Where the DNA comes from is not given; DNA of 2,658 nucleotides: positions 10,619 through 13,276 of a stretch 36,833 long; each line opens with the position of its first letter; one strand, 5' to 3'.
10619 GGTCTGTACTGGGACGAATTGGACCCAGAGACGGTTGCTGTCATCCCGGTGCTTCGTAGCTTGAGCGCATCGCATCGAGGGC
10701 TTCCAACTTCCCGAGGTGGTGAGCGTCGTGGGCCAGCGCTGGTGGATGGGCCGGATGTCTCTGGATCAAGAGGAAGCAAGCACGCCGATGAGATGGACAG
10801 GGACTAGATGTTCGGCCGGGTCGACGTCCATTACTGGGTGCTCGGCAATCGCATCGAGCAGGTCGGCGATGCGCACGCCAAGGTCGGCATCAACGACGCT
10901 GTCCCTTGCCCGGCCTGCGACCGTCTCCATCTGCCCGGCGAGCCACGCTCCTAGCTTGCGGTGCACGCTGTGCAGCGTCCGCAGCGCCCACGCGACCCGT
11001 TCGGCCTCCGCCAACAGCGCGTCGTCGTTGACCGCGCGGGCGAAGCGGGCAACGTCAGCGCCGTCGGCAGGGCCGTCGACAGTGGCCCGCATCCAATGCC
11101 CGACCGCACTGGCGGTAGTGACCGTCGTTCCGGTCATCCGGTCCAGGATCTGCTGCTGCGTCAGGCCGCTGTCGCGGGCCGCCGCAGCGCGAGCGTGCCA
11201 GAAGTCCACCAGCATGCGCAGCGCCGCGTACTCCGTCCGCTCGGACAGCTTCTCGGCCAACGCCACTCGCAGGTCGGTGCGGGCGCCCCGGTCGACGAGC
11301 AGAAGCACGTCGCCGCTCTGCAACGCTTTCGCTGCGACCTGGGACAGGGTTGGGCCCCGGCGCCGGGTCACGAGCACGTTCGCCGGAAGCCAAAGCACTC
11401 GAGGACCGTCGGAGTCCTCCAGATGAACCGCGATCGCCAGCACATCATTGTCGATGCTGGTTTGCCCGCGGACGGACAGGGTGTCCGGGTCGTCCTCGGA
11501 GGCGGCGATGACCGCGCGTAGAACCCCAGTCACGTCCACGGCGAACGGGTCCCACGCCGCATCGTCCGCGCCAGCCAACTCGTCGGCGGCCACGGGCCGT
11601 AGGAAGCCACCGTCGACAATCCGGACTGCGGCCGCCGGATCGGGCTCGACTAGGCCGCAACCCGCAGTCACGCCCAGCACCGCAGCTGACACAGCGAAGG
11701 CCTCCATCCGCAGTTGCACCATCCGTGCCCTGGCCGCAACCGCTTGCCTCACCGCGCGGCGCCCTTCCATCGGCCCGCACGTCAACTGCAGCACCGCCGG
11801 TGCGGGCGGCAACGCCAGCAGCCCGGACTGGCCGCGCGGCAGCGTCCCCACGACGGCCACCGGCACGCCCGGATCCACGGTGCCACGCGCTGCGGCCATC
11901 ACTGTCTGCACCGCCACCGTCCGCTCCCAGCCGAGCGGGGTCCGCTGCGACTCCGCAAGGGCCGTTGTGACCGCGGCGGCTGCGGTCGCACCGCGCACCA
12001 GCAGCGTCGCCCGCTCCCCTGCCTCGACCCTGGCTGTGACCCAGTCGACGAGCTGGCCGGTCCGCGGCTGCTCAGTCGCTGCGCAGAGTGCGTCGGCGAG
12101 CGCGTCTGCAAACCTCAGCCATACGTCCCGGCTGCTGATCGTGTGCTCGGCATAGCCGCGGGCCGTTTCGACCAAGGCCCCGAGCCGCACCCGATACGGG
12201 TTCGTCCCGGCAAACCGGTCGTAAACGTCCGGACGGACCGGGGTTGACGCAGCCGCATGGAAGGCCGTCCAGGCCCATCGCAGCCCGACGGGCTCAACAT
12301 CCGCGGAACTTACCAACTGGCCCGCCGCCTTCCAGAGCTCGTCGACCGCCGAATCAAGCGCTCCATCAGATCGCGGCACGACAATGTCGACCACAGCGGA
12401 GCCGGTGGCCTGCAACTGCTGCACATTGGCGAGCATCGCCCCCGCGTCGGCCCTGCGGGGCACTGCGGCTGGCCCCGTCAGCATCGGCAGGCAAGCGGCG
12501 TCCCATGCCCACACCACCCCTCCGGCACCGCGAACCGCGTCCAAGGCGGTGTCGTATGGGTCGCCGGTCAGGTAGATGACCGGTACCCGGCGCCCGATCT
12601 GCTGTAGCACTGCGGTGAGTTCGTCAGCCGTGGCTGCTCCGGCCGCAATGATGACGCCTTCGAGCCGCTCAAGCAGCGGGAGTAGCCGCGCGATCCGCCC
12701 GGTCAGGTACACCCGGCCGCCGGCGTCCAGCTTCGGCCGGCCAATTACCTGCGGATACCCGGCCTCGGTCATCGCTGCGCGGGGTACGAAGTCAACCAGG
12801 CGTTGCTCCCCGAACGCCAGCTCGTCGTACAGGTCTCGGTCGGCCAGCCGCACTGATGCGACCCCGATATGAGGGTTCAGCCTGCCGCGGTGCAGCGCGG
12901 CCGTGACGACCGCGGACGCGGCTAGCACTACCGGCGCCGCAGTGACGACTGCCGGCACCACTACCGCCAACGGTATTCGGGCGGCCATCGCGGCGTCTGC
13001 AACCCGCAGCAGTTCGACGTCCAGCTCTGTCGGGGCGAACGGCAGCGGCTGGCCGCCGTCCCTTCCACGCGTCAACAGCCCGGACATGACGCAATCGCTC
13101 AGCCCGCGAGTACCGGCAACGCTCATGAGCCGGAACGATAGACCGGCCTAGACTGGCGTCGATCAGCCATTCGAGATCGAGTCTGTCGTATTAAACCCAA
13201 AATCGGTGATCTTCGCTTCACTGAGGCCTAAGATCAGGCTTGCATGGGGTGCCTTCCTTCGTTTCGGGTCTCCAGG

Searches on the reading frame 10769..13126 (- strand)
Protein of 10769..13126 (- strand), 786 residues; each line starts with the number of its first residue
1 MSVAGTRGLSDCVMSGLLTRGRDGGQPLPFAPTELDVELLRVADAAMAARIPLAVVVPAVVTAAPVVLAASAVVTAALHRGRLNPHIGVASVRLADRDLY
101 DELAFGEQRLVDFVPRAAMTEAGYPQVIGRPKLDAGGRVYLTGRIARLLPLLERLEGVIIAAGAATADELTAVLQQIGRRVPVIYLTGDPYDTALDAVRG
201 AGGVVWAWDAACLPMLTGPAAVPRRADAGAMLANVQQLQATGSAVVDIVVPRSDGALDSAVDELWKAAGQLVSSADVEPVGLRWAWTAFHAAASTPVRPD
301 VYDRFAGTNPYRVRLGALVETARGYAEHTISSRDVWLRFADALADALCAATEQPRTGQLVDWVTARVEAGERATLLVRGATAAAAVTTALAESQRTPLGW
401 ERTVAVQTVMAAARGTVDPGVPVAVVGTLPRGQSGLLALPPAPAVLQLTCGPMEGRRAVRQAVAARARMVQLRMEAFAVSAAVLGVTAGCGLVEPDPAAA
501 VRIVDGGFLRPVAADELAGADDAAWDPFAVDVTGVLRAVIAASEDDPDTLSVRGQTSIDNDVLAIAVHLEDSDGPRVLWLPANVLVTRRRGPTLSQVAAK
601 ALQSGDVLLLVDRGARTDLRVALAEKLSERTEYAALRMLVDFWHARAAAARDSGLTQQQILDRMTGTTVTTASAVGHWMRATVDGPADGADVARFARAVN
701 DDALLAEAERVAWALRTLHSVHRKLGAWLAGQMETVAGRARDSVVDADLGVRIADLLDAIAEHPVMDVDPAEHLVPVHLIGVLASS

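Call 8: search_protein_families(library=pfam, proteins=[window:10769-13126:-], max_evalue=0.1)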
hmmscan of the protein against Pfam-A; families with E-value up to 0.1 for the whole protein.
window:10769-13126:- (786 aa): 1 family
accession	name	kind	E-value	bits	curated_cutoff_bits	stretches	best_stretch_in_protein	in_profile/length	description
PF24957.1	DrmE_C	-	1.1e-11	45.2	27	1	584-732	23-175/181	DISARM protein DrmE, C-terminal domain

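Call 9: search_protein_families(library=padloc, proteins=[window:10769-13126:-], max_evalue=0.1)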
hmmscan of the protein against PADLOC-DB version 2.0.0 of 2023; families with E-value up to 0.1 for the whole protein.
window:10769-13126:- (786 aa): 0 families

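Call 15: search_protein_families(library=ncbifam, proteins=[window:10769-13126:-], max_evalue=0.1)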
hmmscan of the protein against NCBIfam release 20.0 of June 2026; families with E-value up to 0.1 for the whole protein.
window:10769-13126:- (786 aa): 3 families
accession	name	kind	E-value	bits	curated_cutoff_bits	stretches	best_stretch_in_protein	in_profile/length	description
NF038316.1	DrmE_fam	subfamily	8.5e-08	30.9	80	1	585-729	633-781/838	DrmE family protein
NF038323.1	DISARM_DrmE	equivalog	0.0013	16.9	250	1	579-723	575-722/785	DISARM system-associated protein DrmE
NF011598.0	PRK15023.1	equivalog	0.025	13.5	942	1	215-305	229-315/454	L-serine ammonia-lyase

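Call 35: search_protein_families(library=pfam, alignment_id=A3, max_evalue=0.01)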
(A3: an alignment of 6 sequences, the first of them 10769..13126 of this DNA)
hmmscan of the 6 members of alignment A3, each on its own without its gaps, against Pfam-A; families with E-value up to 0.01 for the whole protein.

A. member 1, window:10769-13126:- (786 aa): 1 family
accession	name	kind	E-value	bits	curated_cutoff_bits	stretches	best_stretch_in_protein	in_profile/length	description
PF24957.1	DrmE_C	-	1.1e-11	45.2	27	1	584-732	23-175/181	DISARM protein DrmE, C-terminal domain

B. families by the number of members that match (of 6 scanned): 2 families
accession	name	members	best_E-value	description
PF24957.1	DrmE_C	2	6.8e-17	DISARM protein DrmE, C-terminal domain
PF05887.16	Trypan_PARP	1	1.3e-06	Procyclic acidic repetitive protein (PARP)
